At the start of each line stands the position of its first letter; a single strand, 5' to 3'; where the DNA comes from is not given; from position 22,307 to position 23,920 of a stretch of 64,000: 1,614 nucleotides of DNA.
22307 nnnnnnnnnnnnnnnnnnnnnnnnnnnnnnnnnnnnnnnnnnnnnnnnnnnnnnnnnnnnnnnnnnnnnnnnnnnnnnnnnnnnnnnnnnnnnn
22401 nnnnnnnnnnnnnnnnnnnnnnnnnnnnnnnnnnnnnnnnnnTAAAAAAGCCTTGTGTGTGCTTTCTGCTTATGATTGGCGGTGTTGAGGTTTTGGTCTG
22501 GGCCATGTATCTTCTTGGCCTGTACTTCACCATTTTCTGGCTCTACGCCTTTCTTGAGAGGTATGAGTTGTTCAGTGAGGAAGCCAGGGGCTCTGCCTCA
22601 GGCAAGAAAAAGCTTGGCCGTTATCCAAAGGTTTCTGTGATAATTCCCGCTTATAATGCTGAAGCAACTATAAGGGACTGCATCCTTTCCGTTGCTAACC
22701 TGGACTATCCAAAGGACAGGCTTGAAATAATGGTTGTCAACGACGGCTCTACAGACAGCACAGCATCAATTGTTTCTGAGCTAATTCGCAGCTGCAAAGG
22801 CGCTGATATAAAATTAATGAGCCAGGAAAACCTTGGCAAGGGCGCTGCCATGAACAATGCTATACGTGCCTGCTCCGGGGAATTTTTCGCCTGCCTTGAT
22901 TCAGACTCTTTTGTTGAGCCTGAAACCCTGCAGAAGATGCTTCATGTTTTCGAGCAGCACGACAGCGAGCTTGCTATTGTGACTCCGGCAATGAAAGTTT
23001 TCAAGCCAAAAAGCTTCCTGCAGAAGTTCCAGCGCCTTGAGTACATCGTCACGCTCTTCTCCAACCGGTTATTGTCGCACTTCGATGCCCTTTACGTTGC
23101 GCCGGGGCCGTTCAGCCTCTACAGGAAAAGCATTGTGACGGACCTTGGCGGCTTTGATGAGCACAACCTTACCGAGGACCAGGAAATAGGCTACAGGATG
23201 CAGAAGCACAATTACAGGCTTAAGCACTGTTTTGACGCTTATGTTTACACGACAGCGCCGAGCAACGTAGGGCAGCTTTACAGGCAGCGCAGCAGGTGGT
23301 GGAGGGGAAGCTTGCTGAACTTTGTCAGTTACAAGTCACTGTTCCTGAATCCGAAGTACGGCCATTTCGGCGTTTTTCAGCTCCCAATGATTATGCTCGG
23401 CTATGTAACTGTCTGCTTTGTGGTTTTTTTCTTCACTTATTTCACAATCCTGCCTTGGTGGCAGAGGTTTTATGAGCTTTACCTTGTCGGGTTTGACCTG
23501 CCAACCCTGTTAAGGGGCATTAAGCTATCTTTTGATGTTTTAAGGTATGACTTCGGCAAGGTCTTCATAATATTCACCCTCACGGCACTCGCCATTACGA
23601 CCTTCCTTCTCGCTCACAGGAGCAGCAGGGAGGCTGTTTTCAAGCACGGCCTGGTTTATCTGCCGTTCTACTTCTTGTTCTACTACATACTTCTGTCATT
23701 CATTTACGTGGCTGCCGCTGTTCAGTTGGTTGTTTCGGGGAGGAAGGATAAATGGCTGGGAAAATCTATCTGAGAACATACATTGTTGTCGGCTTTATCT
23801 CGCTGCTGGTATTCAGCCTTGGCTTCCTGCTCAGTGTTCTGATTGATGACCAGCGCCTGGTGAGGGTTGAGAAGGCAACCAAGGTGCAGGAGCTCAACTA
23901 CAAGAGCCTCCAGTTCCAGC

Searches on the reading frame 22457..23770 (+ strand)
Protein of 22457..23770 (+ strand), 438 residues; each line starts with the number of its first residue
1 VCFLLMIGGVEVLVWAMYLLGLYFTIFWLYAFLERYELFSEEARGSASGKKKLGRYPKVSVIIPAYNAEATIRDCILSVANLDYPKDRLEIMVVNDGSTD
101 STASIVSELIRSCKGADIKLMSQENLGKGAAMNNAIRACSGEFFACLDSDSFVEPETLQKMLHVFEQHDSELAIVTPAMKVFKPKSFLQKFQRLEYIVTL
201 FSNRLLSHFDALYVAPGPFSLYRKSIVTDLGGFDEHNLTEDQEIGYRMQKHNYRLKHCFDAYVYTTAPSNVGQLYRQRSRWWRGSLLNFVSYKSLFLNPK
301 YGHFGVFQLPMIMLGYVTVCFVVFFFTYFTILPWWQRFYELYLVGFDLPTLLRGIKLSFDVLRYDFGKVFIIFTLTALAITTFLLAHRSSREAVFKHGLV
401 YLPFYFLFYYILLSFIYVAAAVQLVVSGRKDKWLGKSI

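Call 60: search_protein_families(library=pfam, proteins=[window:22457-23770:+], max_evalue=0.001)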
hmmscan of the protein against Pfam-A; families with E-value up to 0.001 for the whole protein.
window:22457-23770:+ (438 aa): 6 families
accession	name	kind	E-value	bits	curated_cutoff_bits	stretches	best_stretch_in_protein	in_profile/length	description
PF13641.12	Glyco_tranf_2_3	-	5e-35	122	27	1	57-284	1-230/230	Glycosyltransferase like family 2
PF00535.33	Glycos_transf_2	-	6.3e-35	121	23.3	1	60-229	1-166/168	Glycosyl transferase family 2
PF13632.12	Glyco_trans_2_3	-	7.4e-18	65.5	27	1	145-337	3-182/198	Glycosyl transferase family group 2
PF10111.15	Glyco_tranf_2_2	-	9.8e-16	58.5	27.3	1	60-253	1-204/276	Glycosyltransferase like family 2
PF13506.12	Glyco_transf_21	-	3.3e-14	53.2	21.7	1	128-282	18-173/174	Glycosyl transferase family 21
PF03142.21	Chitin_synth_2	-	3.1e-09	36.4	27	0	142-224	203-286/527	Chitin synthase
